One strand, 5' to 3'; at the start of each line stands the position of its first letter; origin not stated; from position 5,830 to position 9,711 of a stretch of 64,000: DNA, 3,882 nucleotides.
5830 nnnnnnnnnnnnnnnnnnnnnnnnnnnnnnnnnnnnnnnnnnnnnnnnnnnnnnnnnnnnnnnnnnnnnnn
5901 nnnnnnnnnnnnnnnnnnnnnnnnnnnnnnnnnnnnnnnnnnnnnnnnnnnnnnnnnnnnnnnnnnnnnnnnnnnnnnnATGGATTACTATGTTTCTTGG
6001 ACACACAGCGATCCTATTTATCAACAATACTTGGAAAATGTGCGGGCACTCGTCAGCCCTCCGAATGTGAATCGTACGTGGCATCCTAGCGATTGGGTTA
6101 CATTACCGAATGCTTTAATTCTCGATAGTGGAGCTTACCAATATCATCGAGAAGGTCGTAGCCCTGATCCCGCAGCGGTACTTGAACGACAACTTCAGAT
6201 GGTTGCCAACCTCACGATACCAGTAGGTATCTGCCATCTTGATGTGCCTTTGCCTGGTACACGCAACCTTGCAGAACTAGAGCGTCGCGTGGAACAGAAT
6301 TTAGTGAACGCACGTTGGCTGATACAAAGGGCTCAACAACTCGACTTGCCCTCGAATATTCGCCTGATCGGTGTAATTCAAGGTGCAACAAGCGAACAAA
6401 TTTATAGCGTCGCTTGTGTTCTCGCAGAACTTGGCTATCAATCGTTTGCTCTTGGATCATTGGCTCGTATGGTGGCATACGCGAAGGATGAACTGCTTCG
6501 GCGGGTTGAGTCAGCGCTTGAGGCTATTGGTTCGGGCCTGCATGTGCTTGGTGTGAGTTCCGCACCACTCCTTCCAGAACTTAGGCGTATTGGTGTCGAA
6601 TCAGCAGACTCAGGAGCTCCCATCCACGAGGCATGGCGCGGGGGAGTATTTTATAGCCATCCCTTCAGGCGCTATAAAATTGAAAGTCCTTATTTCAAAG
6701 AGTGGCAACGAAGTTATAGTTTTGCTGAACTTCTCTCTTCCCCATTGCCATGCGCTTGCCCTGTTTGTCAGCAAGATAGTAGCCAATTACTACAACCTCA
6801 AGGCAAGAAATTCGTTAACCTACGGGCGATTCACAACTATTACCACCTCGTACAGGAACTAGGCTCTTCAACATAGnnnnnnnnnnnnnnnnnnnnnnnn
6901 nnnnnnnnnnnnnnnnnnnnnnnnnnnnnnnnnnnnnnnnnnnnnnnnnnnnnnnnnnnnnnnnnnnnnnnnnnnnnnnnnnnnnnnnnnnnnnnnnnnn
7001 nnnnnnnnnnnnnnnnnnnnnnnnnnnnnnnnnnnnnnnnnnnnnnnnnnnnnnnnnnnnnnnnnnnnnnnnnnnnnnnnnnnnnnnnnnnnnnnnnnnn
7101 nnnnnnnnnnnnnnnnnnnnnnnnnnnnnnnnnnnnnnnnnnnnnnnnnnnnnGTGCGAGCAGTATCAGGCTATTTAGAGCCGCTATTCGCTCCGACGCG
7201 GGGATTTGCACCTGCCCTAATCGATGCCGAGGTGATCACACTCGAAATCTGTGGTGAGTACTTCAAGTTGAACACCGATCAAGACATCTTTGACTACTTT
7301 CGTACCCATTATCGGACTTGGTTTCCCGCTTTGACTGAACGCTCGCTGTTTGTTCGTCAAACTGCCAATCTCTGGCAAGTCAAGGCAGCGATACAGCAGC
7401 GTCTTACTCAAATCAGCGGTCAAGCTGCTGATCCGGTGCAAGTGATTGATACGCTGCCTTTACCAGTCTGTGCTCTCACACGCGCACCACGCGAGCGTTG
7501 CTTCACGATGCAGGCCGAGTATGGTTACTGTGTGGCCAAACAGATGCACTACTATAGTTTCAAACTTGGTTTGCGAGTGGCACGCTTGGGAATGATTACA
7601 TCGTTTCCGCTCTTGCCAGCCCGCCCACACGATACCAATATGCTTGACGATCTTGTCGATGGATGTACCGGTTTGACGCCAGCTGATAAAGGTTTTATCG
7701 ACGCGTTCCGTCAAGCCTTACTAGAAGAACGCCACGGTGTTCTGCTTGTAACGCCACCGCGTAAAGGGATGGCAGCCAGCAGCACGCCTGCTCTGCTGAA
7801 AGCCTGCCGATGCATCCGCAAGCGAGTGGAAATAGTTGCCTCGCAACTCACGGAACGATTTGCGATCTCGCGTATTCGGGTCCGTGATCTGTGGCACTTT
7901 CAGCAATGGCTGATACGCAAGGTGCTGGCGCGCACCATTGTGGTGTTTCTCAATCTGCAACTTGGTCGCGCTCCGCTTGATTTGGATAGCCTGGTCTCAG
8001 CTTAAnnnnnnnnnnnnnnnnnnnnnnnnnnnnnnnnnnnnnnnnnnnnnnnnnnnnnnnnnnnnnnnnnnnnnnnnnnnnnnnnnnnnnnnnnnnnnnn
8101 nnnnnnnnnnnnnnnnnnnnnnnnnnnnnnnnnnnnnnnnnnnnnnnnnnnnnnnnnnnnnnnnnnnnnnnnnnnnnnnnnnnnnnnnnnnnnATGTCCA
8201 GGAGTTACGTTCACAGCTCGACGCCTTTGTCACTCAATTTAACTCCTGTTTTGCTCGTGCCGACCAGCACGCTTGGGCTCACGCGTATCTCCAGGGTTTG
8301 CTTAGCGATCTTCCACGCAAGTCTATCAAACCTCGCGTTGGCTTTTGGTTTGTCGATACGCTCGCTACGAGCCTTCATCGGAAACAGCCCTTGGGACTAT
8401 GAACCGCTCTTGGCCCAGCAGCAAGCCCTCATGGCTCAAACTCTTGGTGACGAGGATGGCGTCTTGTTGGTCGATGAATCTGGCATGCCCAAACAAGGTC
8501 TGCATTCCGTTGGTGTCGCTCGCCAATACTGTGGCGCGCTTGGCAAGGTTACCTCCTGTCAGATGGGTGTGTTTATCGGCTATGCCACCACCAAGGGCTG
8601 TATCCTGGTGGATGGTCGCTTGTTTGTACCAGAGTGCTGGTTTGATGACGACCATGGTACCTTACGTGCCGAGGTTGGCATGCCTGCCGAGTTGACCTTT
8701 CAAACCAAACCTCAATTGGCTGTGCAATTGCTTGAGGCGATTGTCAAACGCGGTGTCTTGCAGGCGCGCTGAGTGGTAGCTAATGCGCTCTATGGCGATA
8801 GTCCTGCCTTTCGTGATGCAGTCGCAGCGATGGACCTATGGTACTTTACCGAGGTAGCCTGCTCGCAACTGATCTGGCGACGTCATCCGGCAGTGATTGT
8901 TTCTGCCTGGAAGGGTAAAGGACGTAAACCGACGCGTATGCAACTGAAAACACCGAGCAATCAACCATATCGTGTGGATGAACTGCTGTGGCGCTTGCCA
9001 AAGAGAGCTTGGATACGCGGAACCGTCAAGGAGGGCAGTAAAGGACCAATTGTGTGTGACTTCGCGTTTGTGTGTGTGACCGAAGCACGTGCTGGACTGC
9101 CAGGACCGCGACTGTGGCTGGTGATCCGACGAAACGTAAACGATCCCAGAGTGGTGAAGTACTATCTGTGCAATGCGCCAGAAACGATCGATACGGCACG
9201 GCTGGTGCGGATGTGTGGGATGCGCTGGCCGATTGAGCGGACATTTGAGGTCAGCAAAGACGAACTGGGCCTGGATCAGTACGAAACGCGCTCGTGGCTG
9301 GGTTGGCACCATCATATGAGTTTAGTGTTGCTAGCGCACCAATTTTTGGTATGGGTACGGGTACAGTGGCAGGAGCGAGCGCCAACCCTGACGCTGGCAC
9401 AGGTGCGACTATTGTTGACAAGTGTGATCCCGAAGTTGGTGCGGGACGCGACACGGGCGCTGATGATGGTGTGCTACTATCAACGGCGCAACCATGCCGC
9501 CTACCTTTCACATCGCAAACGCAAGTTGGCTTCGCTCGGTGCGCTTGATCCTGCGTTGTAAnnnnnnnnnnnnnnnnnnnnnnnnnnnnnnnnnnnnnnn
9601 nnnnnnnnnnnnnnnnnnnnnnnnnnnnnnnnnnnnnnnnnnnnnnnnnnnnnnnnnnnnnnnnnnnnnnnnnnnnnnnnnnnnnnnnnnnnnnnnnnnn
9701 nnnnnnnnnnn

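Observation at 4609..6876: Two divergently transcribed, highly dissimilar TGT/DpdA-like paralogs sharing one promoter region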

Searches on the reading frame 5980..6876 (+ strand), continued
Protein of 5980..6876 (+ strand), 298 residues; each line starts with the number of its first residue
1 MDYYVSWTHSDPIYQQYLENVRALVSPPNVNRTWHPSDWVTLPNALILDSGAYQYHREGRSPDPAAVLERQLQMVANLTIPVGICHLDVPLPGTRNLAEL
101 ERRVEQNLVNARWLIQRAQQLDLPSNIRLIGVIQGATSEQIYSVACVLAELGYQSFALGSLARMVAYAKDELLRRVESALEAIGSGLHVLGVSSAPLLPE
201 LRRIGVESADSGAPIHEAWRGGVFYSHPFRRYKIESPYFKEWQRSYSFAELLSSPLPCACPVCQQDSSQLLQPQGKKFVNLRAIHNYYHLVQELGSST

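Call 81: search_solved_structures(query=A4, max_evalue=1)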
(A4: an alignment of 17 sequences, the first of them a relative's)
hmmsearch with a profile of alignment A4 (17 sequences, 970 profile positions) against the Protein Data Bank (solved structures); distinct sequences matched with E-value up to 1: 4.
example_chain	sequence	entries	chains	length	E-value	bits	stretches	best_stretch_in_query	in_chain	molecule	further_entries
4nh0_A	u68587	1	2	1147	0.02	16.4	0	78-100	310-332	Cell divisionFtsK/SpoIIIE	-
1zxj_A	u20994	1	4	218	0.22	12.9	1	726-836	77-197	Hypothetical protein MG377 homolog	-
1wix_A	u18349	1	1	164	0.59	11.5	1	737-831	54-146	Hook homolog 1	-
3vjf_A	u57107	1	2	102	0.95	10.9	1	758-839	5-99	WA20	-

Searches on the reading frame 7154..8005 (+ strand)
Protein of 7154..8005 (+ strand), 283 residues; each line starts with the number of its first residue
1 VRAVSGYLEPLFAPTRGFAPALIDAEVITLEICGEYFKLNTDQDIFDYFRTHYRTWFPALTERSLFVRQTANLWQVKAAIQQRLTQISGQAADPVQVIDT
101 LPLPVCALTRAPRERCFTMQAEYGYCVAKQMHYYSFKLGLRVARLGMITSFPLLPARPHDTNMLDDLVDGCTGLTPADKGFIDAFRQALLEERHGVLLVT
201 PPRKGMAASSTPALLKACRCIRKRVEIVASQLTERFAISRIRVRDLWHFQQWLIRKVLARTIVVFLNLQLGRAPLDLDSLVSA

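Call 6: search_protein_families(library=pfam, proteins=[window:7154-8005:+], max_evalue=0.01)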
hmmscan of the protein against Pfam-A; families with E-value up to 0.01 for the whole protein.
window:7154-8005:+ (283 aa): 2 families
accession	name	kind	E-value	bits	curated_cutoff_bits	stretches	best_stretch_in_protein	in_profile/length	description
PF13612.12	DDE_Tnp_1_3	-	9.3e-14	52.1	27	1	94-244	6-153/155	Transposase DDE domain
PF01609.27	DDE_Tnp_1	-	6.9e-09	36.2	23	1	119-261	21-199/200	Transposase DDE domain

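Call 7: search_protein_families(library=ncbifam, proteins=[window:7154-8005:+], max_evalue=0.01)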
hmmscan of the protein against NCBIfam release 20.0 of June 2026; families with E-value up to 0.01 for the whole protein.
window:7154-8005:+ (283 aa): 3 families
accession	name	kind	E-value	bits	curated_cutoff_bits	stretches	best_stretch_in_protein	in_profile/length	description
NF033520.1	transpos_IS982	equivalog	2.9e-53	181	130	1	24-262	2-241/243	IS982 family transposase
NF033593.1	transpos_ISNCY_1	equivalog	4.5e-05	22.3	325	1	137-264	303-441/444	ISNCY family transposase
NF033580.1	transpos_IS5_3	equivalog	0.0002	21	110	1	136-233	128-229/258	IS5 family transposase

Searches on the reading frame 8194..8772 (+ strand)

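Call 6: search_protein_families(library=pfam, proteins=[window:8194-8772:+], max_evalue=0.01)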
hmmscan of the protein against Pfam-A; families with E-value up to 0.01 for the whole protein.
window:8194-8772:+ (192 aa): 1 family
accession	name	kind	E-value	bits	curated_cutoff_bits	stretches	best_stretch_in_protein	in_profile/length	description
PF13546.12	DDE_5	-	1.1e-33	117.4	27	1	42-187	29-175/272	DDE superfamily endonuclease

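Call 7: search_protein_families(library=ncbifam, proteins=[window:8194-8772:+], max_evalue=0.01)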
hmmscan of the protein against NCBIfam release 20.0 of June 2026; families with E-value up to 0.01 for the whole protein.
window:8194-8772:+ (192 aa): 1 family
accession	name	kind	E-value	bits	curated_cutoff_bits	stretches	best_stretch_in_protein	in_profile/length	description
NF033540.2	transpos_IS701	equivalog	1.2e-40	139.9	150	1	56-188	50-180/363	IS701 family transposase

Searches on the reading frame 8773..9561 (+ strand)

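Call 6: search_protein_families(library=pfam, proteins=[window:8773-9561:+], max_evalue=0.01)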
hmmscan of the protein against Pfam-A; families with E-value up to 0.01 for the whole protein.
window:8773-9561:+ (262 aa): 3 families
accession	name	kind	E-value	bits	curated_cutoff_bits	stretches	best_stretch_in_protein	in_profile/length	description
PF13546.12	DDE_5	-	3.7e-07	30.4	27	1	1-92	181-272/272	DDE superfamily endonuclease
PF01609.27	DDE_Tnp_1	-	0.0048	17.1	23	1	52-189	117-198/200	Transposase DDE domain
PF13701.12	DDE_Tnp_1_4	-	0.007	15.1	34.7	1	138-234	315-414/435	Transposase DDE domain group 1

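Call 7: search_protein_families(library=ncbifam, proteins=[window:8773-9561:+], max_evalue=0.01)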
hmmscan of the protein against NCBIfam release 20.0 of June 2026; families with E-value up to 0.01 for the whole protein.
window:8773-9561:+ (262 aa): 5 families
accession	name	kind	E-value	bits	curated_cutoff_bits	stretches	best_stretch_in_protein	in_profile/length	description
NF033540.2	transpos_IS701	equivalog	4.1e-45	154.6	150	1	2-196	186-363/363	IS701 family transposase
NF049925.1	transpos_IS4_4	equivalog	1.9e-06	26.9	250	1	138-198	312-373/449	IS4 family transposase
NF049999.1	transpos_IS701_3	equivalog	3.1e-06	26.4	170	1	132-203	297-367/412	IS701 family transposase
NF049921.1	transpos_IS701_2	equivalog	0.00036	20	250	1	119-198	214-293/318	IS701 family transposase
NF033539.1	transpos_IS1380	equivalog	0.0017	17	180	1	111-231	285-413/419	IS1380 family transposase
